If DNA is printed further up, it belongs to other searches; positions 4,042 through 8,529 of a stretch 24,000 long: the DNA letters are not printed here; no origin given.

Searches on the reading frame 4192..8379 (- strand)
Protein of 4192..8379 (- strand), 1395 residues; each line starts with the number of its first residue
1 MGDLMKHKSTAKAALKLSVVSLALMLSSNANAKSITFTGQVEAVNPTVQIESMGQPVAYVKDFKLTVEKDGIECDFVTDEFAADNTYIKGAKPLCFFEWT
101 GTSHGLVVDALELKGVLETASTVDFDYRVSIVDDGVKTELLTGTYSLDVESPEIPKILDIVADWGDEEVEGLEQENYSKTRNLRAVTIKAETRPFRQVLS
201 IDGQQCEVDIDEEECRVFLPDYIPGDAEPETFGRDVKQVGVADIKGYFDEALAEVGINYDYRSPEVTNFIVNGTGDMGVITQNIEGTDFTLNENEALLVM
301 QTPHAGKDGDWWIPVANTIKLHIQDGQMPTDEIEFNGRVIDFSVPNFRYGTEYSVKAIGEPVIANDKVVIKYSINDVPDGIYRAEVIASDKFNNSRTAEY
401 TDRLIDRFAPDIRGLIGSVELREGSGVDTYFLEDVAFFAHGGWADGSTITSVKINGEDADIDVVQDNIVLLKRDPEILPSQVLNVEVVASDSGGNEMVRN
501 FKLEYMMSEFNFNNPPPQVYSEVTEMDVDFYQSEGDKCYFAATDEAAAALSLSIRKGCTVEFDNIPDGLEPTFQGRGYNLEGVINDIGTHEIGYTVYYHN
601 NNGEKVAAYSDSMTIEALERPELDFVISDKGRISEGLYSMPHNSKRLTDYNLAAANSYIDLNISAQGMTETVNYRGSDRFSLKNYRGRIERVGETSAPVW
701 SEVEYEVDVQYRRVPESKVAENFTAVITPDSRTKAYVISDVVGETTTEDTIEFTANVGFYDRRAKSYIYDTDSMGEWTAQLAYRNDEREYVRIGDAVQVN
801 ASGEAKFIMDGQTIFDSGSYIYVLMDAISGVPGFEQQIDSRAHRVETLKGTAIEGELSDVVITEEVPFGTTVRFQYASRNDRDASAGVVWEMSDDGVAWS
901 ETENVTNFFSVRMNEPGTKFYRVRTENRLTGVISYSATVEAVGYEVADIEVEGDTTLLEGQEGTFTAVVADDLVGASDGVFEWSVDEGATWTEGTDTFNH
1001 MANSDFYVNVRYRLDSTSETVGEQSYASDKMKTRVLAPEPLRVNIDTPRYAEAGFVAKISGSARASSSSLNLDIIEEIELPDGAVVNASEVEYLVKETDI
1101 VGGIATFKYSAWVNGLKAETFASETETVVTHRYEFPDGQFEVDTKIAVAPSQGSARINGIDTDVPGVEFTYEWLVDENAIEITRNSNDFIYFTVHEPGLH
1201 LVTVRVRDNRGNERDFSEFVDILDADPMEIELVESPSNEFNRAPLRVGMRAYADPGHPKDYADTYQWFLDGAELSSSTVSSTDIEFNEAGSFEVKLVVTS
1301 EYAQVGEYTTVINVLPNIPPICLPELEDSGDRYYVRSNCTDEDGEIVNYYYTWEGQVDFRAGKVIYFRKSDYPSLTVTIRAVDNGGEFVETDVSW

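Call 11: search_protein_families(library=pfam, proteins=[window:4192-8379:-], max_evalue=0.01)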
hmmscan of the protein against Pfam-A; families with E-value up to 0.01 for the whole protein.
window:4192-8379:- (1395 aa): 4 families
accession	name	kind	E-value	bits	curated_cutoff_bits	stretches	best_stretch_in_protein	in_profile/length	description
PF00801.26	PKD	-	4.8e-06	26.9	23.5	0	1155-1213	17-72/80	PKD domain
PF22433.2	MtxA_IG-like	-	0.0016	18.7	26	0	1166-1209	22-67/83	Magnetotaxis protein MtxA, Immunoglobulin-like domain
PF13750.12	Big_3_3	-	0.0018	18.4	27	0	369-461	4-93/157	Bacterial Ig-like domain (group 3)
PF19077.6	Big_13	-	0.0033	18.3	27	0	1159-1218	35-95/102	Bacterial Ig-like domain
